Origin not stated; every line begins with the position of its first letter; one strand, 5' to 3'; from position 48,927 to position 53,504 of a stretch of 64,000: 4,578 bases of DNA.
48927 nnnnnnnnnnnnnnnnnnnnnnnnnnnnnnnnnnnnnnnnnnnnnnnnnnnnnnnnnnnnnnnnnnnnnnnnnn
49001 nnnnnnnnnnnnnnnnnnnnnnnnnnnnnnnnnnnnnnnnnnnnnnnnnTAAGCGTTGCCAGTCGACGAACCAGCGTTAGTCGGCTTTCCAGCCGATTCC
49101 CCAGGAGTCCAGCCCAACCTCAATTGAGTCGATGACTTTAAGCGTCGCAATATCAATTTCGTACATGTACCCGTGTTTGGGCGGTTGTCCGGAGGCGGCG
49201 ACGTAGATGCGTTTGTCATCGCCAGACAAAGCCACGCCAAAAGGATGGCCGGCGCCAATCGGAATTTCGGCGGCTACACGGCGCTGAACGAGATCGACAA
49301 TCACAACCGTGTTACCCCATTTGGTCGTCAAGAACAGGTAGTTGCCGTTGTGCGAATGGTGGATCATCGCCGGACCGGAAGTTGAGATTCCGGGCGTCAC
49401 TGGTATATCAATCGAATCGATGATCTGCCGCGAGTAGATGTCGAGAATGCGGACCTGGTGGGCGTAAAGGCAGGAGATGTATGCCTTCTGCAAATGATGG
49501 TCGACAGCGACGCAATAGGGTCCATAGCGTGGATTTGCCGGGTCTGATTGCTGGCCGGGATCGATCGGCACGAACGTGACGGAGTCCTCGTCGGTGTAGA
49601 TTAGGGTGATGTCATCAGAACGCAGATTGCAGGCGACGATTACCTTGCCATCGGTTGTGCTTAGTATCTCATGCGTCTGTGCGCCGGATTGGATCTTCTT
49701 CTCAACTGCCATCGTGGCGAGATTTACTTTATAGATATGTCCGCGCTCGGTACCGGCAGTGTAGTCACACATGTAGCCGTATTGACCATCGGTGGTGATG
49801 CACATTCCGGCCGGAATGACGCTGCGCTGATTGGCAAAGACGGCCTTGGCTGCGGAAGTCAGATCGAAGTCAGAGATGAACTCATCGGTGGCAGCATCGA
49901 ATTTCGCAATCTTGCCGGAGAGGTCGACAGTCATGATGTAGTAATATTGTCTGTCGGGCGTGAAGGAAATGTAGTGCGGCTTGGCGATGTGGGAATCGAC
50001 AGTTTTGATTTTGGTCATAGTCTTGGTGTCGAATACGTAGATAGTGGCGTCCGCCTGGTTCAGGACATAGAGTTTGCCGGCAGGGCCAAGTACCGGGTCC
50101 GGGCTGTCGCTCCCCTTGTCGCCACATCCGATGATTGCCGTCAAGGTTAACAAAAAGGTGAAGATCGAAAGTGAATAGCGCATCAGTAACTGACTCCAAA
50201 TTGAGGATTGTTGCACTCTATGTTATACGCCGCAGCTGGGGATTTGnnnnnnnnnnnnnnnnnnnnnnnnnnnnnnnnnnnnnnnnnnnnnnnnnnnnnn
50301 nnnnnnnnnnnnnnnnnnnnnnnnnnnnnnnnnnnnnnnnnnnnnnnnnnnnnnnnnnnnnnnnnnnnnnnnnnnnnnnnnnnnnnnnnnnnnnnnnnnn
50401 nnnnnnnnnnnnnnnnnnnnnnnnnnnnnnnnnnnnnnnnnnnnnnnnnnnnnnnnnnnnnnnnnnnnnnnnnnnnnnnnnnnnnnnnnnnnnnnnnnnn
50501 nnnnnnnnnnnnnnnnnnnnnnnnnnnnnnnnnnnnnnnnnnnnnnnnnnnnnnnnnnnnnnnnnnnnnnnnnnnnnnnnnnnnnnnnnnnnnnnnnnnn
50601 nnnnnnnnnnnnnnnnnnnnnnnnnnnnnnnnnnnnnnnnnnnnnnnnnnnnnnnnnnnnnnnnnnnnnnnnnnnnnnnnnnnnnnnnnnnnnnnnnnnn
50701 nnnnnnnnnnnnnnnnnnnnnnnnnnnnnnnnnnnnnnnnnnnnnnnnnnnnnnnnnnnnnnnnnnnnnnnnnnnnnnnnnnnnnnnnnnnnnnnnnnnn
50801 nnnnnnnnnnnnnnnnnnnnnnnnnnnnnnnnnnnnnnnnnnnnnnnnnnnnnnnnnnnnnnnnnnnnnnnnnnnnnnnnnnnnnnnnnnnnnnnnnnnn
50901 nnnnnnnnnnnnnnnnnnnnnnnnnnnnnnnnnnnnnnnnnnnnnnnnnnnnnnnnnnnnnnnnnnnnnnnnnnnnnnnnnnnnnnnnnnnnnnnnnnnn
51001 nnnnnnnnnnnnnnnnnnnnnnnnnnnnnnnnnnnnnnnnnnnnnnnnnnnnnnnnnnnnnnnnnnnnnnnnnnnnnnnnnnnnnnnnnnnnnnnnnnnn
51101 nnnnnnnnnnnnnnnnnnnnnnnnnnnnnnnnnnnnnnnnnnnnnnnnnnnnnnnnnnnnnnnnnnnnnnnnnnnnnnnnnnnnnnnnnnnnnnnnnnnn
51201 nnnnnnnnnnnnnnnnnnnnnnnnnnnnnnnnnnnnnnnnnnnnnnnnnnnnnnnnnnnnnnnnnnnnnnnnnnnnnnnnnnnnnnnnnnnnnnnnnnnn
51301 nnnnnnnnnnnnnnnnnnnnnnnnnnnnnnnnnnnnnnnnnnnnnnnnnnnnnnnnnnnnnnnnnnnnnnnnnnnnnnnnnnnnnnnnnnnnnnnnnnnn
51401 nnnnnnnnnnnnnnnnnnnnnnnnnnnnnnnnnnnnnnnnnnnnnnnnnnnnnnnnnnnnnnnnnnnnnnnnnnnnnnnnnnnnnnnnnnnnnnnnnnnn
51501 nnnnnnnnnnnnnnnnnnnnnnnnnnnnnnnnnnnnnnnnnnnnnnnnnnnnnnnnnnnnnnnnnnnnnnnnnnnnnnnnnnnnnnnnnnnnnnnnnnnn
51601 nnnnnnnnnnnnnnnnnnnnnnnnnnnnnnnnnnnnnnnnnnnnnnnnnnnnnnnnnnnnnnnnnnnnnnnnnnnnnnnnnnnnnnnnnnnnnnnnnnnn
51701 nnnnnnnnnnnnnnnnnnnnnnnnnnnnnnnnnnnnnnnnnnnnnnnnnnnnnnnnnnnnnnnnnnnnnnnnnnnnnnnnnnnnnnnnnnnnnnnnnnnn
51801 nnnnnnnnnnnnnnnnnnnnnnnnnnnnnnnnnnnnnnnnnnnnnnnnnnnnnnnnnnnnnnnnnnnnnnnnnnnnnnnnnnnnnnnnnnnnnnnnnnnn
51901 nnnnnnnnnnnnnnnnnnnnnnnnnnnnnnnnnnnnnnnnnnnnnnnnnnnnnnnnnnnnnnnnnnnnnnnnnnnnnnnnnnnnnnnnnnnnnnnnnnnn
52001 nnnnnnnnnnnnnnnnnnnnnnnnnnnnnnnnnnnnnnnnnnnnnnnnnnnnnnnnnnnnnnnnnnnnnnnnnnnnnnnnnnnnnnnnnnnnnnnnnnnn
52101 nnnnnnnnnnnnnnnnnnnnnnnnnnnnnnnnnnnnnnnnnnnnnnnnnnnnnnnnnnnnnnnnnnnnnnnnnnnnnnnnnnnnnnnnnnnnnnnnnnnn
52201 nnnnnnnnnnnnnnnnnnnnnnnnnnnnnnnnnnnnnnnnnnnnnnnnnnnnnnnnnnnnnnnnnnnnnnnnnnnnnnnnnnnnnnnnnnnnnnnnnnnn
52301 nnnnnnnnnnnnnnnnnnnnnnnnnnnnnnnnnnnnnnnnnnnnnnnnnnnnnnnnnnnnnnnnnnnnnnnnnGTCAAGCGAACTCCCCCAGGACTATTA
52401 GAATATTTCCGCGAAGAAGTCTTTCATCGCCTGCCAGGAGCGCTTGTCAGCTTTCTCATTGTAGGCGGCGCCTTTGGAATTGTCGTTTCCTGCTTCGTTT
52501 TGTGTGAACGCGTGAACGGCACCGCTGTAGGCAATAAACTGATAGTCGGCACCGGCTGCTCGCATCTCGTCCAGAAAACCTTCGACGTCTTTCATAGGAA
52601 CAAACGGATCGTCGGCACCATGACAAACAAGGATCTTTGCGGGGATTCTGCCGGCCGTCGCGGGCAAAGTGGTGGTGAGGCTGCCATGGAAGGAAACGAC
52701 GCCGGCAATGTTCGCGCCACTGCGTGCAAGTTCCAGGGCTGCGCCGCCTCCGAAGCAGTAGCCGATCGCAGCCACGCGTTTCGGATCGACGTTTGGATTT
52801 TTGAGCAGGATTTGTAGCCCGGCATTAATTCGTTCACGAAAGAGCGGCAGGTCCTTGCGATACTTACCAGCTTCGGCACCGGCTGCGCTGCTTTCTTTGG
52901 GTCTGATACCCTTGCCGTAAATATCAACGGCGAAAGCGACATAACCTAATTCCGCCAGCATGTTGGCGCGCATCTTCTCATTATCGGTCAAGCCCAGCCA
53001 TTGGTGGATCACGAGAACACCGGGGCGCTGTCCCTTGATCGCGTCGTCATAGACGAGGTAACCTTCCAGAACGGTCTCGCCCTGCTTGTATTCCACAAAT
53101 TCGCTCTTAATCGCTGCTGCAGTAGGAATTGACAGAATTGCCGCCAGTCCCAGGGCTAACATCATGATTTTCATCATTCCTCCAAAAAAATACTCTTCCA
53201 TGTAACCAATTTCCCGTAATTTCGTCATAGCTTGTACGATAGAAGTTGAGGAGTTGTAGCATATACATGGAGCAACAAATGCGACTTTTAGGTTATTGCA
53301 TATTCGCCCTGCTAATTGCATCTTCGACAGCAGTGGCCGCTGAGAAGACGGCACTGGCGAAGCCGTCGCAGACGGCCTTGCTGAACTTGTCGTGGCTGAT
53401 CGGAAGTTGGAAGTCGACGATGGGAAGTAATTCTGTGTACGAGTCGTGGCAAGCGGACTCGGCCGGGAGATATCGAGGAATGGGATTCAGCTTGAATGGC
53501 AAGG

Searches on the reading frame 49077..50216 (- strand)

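Call 58: search_protein_families(library=pfam, proteins=[window:49077-50216:-], max_evalue=0.00001)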
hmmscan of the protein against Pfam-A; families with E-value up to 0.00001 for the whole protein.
window:49077-50216:- (379 aa): 5 families
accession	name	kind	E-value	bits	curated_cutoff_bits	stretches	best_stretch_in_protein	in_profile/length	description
PF21783.3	YNCE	-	4.1e-12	46.5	27.1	0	111-275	178-328/339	YNCE-like beta-propeller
PF10282.15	Lactonase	-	7.5e-12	45.5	21.7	1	59-356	15-322/344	Lactonase, 7-bladed beta-propeller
PF02239.22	Cytochrom_D1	-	2.4e-08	33.4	25.5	0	252-363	14-116/368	Cytochrome D1 heme domain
PF16819.11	DUF5074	-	3e-07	30.3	27.2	0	48-176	155-278/353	Domain of unknown function (DUF5074)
PF25174.1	Beta-prop_THOC3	-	9.5e-07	28.5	305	0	45-103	181-239/272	THOC3 beta-propeller domain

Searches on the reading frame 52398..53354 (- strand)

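Call 58: search_protein_families(library=pfam, proteins=[window:52398-53354:-], max_evalue=0.00001)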
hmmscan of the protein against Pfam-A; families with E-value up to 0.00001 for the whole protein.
window:52398-53354:- (318 aa): 2 families
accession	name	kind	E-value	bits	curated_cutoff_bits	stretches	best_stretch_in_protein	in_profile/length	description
PF01738.24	DLH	-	1.9e-47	162.1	21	1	97-317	2-216/217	Dienelactone hydrolase family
PF00326.27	Peptidase_S9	-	2.9e-09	37.2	22.6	0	237-291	143-197/213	Prolyl oligopeptidase family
